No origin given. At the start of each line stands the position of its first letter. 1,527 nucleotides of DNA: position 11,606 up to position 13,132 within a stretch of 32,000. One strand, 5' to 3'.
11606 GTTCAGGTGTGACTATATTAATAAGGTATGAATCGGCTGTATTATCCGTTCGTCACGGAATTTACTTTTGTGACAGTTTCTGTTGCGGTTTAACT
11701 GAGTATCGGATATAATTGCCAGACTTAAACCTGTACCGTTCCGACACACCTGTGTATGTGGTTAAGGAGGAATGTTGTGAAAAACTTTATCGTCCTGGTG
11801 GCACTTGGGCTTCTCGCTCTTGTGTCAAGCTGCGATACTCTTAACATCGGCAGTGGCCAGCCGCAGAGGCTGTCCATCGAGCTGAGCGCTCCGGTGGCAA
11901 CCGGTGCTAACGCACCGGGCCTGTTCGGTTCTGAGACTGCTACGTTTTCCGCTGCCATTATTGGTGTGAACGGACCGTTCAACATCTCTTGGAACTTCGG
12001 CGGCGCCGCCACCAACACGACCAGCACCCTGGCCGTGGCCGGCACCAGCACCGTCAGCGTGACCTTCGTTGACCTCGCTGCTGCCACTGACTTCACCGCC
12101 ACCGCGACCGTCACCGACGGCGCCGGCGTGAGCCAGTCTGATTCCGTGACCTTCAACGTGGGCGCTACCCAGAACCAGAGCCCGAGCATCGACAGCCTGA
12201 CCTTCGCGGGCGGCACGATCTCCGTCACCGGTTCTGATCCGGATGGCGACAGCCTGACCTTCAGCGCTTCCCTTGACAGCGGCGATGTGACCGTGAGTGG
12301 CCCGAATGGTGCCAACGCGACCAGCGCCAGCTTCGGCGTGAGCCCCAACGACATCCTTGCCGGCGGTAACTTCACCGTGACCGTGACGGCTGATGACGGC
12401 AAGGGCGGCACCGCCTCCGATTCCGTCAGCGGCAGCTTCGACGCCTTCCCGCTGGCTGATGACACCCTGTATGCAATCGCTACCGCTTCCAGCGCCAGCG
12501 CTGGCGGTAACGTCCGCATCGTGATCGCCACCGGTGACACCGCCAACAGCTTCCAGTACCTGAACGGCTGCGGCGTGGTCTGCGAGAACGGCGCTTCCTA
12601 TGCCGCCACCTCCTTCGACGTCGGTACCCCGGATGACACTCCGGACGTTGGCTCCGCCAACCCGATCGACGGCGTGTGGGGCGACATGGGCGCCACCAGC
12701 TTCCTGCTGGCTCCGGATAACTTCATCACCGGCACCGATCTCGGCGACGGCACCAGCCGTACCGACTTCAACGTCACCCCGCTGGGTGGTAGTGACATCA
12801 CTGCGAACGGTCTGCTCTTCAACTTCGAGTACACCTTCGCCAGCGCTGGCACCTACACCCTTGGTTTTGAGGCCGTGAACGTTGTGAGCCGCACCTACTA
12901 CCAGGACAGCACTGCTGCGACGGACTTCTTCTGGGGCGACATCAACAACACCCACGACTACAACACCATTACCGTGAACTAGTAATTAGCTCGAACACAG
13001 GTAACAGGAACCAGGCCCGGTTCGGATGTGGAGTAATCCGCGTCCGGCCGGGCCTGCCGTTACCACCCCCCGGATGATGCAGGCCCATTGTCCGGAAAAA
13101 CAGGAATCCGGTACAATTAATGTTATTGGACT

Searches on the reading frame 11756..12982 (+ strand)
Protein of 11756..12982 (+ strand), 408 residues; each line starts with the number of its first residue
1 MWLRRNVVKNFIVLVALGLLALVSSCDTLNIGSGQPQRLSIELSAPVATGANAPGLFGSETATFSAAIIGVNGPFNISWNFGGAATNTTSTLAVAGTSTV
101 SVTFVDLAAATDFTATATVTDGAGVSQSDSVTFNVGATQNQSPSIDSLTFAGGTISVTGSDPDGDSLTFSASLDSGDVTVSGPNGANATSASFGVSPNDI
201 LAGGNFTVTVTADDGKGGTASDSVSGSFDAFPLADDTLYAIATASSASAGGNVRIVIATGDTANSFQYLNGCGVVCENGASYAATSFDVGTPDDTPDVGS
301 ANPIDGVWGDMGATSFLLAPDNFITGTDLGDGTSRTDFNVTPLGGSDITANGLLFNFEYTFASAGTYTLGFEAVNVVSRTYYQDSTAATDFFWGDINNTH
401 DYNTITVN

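Call 4: search_protein_families(library=pfam, proteins=[window:11756-12982:+], max_evalue=0.1)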
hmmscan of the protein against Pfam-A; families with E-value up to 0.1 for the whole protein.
window:11756-12982:+ (408 aa): 3 families
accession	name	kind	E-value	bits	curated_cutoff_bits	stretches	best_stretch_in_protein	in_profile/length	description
PF22352.2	K319L-like_PKD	-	0.00018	21.9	27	1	156-224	15-80/84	K319L-like, PKD domain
PF00801.26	PKD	-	0.00042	20.7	23.5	0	328-379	35-71/80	PKD domain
PF13927.12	Ig_3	-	0.049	14.6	30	0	60-116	17-75/78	Immunoglobulin domain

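Call 5: search_protein_families(library=ncbifam, proteins=[window:11756-12982:+], max_evalue=0.1)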
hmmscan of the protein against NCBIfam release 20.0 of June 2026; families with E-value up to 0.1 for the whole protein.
window:11756-12982:+ (408 aa): 1 family
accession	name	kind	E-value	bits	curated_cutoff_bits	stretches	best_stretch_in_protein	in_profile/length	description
NF041176.1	GlyK_Thmprot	equivalog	0.068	12.4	550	0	196-244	287-335/397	glycerate 2-kinase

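Call 40: search_solved_structures(query=A3, max_evalue=1)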
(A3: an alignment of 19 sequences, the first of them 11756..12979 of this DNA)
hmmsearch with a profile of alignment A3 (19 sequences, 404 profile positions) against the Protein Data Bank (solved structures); distinct sequences matched with E-value up to 1: 23.
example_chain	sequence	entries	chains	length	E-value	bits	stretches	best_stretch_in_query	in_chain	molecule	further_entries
9e99_J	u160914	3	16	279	6.4e-08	35.7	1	53-215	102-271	32 kDa protein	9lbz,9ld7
9d7z_J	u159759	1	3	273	1.1e-05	28.2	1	55-207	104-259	Ig-like domain-containing protein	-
6nz0_Z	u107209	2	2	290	1.5e-05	27.8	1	97-136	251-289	Dyslexia-associated protein KIAA0319-like protein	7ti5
5dzy_A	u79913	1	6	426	0.0048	19.6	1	102-226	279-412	Pcdhb8 protein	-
5w1d_A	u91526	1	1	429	0.006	19.3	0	99-148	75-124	Protocadherin-15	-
5lxk_A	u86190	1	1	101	0.031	16.9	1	55-133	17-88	Decoration protein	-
1nct_A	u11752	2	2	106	0.042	16.5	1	33-125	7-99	TITIN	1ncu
6e6b_A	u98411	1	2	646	0.052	16.2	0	89-221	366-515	Protocadherin gamma B4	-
9lqj_A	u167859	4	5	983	0.072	15.7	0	104-151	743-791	Collagenase ColH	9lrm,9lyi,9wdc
9lrk_A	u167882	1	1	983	0.072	15.7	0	104-151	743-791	Collagenase ColH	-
5dzx_A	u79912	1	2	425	0.09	15.4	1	102-229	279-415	Protocadherin beta 6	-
8zvi_a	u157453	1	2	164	0.1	15.2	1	54-132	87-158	Decoration protein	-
11iy_C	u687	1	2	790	0.2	14.3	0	99-148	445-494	Protocadherin-15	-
1tnm_A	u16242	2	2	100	0.2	14.3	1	46-125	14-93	TITIN MODULE M5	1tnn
4oju_A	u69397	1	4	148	0.44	13.1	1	64-131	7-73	hypothetical leucine rich repeat protein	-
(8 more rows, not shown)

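Call 46: find_homologous_proteins(query=window:11756-12979:+)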
Query window:11756-12979:+ (408 aa): 81 proteins with E <= 0.001 among 8000 candidates.
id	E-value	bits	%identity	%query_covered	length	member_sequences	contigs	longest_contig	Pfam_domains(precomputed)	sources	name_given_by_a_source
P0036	2.3e-253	858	100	100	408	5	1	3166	-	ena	-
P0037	2.0e-226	770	92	98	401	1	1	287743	-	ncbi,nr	ncbi:hypothetical protein KDL44_01985 [bacterium]|nr:hypothetical protein [bacterium]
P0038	4.8e-216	735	87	100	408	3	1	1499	-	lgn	-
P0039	4.7e-212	722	86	100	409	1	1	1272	PF22352.3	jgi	jgi:hypothetical protein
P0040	1.9e-183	628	77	98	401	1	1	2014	-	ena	-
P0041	2.4e-174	598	72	94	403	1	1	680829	-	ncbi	ncbi:MAG: hypothetical protein R3F46_09165 [bacterium]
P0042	1.2e-172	593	75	98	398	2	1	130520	-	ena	-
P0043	2.8e-168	578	71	94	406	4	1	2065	-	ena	-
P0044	8.2e-148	511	62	98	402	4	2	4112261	-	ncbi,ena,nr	ncbi:MAG: hypothetical protein H7A35_10550 [Planctomycetales bacterium]|nr:hypothetical protein [bac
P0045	1.3e-127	444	71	71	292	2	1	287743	-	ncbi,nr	ncbi:hypothetical protein KDL44_02015 [bacterium]|nr:hypothetical protein [bacterium]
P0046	2.7e-122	427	54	97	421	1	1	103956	-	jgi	jgi:hypothetical protein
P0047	1.4e-114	401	52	94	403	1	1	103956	-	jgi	jgi:hypothetical protein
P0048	9.0e-110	386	76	57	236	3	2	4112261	-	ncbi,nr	ncbi:MAG: hypothetical protein H7A35_10545 [Planctomycetales bacterium]|nr:hypothetical protein [bac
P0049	6.3e-109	383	54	88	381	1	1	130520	-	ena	-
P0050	1.3e-108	382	56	91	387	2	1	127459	-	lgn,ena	-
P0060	1.0e-77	280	51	67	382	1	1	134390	-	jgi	jgi:hypothetical protein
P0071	6.6e-63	231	41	98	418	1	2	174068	-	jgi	jgi:hypothetical protein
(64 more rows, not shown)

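Call 48: find_encoding_contigs(protein=P0071, flank=10000, max_places=1)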
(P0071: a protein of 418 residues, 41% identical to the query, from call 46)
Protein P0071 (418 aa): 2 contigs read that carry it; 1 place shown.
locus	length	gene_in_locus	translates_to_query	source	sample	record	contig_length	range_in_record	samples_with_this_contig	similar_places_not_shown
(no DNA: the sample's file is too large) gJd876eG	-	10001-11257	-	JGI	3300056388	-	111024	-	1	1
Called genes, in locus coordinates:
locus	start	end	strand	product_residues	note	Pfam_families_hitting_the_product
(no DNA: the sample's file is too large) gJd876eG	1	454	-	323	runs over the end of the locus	PF04055:Radical_SAM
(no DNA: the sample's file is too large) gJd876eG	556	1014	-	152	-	PF01797:Y1_Tnp (weak)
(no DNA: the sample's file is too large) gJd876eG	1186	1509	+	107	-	PF03992:ABM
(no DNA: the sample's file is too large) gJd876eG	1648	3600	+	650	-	PF13520:AA_permease_2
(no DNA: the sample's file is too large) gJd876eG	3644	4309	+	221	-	PF00578:AhpC-TSA, PF08534:Redoxin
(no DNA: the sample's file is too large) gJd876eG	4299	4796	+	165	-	PF08534:Redoxin, PF00578:AhpC-TSA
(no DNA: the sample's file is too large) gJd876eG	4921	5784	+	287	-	PF01678:DAP_epimerase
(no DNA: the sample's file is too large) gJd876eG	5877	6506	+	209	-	PF05235:CHAD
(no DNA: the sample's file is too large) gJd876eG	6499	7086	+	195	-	PF05235:CHAD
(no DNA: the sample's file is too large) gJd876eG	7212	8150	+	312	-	PF02541:Ppx-GppA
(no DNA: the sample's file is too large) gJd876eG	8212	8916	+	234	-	-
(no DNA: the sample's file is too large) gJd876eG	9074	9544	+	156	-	-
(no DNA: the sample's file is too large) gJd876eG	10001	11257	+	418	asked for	-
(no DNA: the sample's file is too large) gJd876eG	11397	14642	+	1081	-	-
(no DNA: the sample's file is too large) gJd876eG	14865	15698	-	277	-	PF17827:PrmC_N (weak), PF03602:Cons_hypoth95, PF10294:Methyltransf_16, PF01170:UPF0020 (weak), PF05175:MTS, PF08242:Methyltransf_12, PF13649:Methyltransf_25, PF13847:Methyltransf_31, +4 more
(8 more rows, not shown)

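Call 49: find_encoding_contigs(protein=P0060, flank=10000, max_places=1)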
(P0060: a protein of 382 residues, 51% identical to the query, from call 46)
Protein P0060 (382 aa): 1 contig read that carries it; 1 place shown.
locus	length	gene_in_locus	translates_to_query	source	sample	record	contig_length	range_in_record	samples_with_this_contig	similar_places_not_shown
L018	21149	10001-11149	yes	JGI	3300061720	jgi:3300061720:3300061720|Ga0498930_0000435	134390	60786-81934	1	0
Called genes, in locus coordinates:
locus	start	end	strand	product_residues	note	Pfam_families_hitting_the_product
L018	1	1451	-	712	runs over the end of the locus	-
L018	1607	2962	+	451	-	PF00579:tRNA-synt_1b, PF01479:S4 (weak)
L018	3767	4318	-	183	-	PF00355:Rieske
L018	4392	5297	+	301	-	-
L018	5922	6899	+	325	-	PF02729:OTCace_N, PF00185:OTCace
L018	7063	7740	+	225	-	-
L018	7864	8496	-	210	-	PF00578:AhpC-TSA, PF08534:Redoxin, PF00085:Thioredoxin (weak), PF13098:Thioredoxin_2, PF13905:Thioredoxin_8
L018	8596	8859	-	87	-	-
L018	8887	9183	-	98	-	-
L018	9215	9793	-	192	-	PF00578:AhpC-TSA, PF08534:Redoxin, PF00085:Thioredoxin (weak), PF13098:Thioredoxin_2, PF13905:Thioredoxin_8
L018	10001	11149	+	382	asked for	-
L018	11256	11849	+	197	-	PF00440:TetR_N, PF16925:TetR_C_13, PF21993:TetR_C_13_2 (weak)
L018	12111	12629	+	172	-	PF05163:DinB, PF12867:DinB_2 (weak)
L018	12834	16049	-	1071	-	PF13360:PQQ_2 (weak), PF13570:Beta-prop_ACSF4 (weak), PF18911:PKD_4, PF13360:PQQ_2 (weak), PF13570:Beta-prop_ACSF4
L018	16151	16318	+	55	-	-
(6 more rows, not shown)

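Call 52: find_related_loci(query=P0071, collection=metagenome_contigs, flank=10000)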
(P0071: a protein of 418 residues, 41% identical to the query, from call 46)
Query P0071 (418 aa) in metagenome_contigs; peptide patterns used: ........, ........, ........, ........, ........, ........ (x = any residue, [..] = any of these).
56 stretches matched a pattern, but none encodes a relative of the query by tblastn (E <= 1e-3).

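Call 61: predict_structure(alignment_id=A5)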
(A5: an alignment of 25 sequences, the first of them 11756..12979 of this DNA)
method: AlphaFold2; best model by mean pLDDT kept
length: 408 residues; sequences in the alignment: 25
mean_pLDDT: 89.7   pTM: 0.65
mean pLDDT of the five models: 89.7, 88.9, 88.6, 86.5, 85.9
residues with pLDDT >= 90: 294; 70-90: 77; 50-70: 23; < 50: 14
segments of 3 or more residues with pLDDT < 50: 1-4, 25-34
pLDDT, mean of each block of 10 residues (from residue 1): 49 68 48 63 96 92 97 96 97 97 95 98 96 95 96 94 94 94 90 90 94 95 95 97 90 95 95 95 93 79 86 90 90 94 93 95 96 83 93 94 92
secondary structure, 60 per line:
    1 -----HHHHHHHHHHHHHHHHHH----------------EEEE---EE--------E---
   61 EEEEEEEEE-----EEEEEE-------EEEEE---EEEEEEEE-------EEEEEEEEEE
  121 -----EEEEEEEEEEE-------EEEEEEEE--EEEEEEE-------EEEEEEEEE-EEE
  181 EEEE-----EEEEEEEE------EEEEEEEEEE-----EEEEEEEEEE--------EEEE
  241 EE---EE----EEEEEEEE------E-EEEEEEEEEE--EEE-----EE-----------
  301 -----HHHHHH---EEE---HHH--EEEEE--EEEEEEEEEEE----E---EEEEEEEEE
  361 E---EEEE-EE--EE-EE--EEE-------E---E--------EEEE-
elements in order: H6-23 E40-43 E61-69 E75-80 E88-92 E96-103 E111-120 E126-136 E144-151 E154-160 E168-176 E178-184 E190-197 E204-213 E219-228 E237-242 E252-259 E268-277 E280-282 H306-311 E315-317 E326-330 E333-343 E352-361 E365-368 E381-383 E404-407

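Call 65: fold_search(model_id=the predicted structure, library=pdb)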
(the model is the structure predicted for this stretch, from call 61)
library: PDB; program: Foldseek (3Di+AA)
matches with E <= 10: 1841; with E <= 0.001: 114
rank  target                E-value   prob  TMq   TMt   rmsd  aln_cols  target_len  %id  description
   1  4e9l                  5.0e-07  1.00  0.18  0.22  16.8       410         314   12  FdeC, a Novel Broadly Conserved Escherichia coli Adhesin Eliciting Protection against Urinary Tract Infections (released 2012-04-25)
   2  3l8q_C                6.4e-07  1.00  0.24  0.28  26.7       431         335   11  Structure analysis of the type II cohesin dyad from the adaptor ScaA scaffoldin of Acetivibrio cellulolyticus (released 2010-05-05)
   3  3l8q_D                8.9e-07  1.00  0.22  0.26  27.6       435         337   11  Structure analysis of the type II cohesin dyad from the adaptor ScaA scaffoldin of Acetivibrio cellulolyticus (released 2010-05-05)
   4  3l8q_B                1.1e-06  1.00  0.25  0.29  27.3       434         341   11  Structure analysis of the type II cohesin dyad from the adaptor ScaA scaffoldin of Acetivibrio cellulolyticus (released 2010-05-05)
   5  7r5k_10               1.2e-06  1.00  0.18  0.07  16.0       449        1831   11  Human nuclear pore complex (constricted) (released 2022-06-22)
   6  3l8q_A                1.7e-06  1.00  0.25  0.29  27.0       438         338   12  Structure analysis of the type II cohesin dyad from the adaptor ScaA scaffoldin of Acetivibrio cellulolyticus (released 2010-05-05)
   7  3lso_A                1.0e-05  1.00  0.19  0.18  19.1       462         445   10  Crystal structure of Putative membrane anchored protein from Corynebacterium diphtheriae (released 2010-02-23)
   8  9b4h_A                1.3e-05  1.00  0.28  0.08  19.6       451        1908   14  Chlamydomonas reinhardtii mastigoneme filament (released 2024-04-10)
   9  6e9b_C                1.4e-05  1.00  0.14  0.15  22.2       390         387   10  Bacteroides ovatus mixed-linkage glucan utilization locus (MLGUL) SGBP-B in complex with mixed-linkage heptasaccharide (released 2019-05-15)
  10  6e57_C                1.6e-05  1.00  0.17  0.17  22.1       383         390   12  Bacteroides ovatus mixed-linkage glucan utilization locus (MLGUL) SGBP-B in complex with mixed-linkage heptasaccharide (released 2019-05-29)
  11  6e57_A                2.0e-05  1.00  0.17  0.17  22.3       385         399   12  Bacteroides ovatus mixed-linkage glucan utilization locus (MLGUL) SGBP-B in complex with mixed-linkage heptasaccharide (released 2019-05-29)
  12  4p99_A                2.0e-05  1.00  0.22  0.22  24.5       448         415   14  Ca2+-stabilized adhesin helps an Antarctic bacterium reach out and bind ice (released 2014-06-18)
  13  7s63_A                2.1e-05  1.00  0.27  0.10  20.5       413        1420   10  Native-form oocyte/egg Alpha-2-Macroglobulin (A2Moo) tetramer (released 2022-01-05)
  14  5irb_B                2.4e-05  1.00  0.21  0.25  17.3       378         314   15  Structural insight into host cell surface retention of a 1.5-MDa bacterial ice-binding adhesin (released 2017-07-19)
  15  3f83                  2.8e-05  0.90  0.16  0.14  21.7       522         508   10  Structure of fusion complex of the minor pilin CfaE and major pilin CfaB of CFA/I pili from ETEC E. coli (released 2009-08-11)
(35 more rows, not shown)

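Call 99: list_cluster_members(proteins=[P0071, P0011, P0014, P0016, P0022, P0027, P0028, P0030, P0026, P0024])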
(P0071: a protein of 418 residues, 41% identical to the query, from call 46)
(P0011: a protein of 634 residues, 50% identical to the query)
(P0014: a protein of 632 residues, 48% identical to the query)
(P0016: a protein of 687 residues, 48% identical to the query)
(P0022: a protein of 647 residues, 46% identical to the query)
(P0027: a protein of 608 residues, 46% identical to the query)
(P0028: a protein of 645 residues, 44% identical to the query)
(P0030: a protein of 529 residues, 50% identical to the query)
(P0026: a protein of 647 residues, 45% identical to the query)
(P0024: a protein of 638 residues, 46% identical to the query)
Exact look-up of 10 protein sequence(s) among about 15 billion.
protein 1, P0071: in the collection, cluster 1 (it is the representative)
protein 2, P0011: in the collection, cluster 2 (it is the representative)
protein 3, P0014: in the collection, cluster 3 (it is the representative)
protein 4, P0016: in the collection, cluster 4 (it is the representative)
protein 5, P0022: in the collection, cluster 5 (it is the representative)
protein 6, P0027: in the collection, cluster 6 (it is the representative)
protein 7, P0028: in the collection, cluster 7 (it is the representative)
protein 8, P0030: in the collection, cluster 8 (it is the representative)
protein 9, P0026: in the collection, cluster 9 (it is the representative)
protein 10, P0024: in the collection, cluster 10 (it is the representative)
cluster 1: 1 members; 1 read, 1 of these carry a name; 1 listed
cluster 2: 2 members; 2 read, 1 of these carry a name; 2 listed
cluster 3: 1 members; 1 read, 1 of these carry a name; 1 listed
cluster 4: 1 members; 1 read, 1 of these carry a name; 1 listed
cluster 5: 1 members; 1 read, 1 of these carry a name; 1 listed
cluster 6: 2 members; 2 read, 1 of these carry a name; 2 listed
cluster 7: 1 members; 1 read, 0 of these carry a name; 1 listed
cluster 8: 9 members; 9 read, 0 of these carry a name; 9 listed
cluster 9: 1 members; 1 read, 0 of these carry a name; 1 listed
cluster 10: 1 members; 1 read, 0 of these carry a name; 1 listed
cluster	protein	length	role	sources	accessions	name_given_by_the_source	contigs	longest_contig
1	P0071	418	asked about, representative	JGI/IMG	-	hypothetical protein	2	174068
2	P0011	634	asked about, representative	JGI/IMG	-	hypothetical protein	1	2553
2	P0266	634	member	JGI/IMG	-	-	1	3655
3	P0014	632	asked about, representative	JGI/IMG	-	hypothetical protein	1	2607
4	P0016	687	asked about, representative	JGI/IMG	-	hypothetical protein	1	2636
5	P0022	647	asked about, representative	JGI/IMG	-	hypothetical protein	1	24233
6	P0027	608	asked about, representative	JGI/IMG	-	hypothetical protein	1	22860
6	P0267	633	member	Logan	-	-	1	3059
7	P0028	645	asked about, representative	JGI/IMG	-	-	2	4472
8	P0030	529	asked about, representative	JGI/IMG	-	-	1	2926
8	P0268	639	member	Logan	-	-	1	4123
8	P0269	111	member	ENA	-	-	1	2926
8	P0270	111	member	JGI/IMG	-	-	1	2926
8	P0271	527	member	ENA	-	-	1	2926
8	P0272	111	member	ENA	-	-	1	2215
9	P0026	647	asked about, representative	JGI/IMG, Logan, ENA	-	-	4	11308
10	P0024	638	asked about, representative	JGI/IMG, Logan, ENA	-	-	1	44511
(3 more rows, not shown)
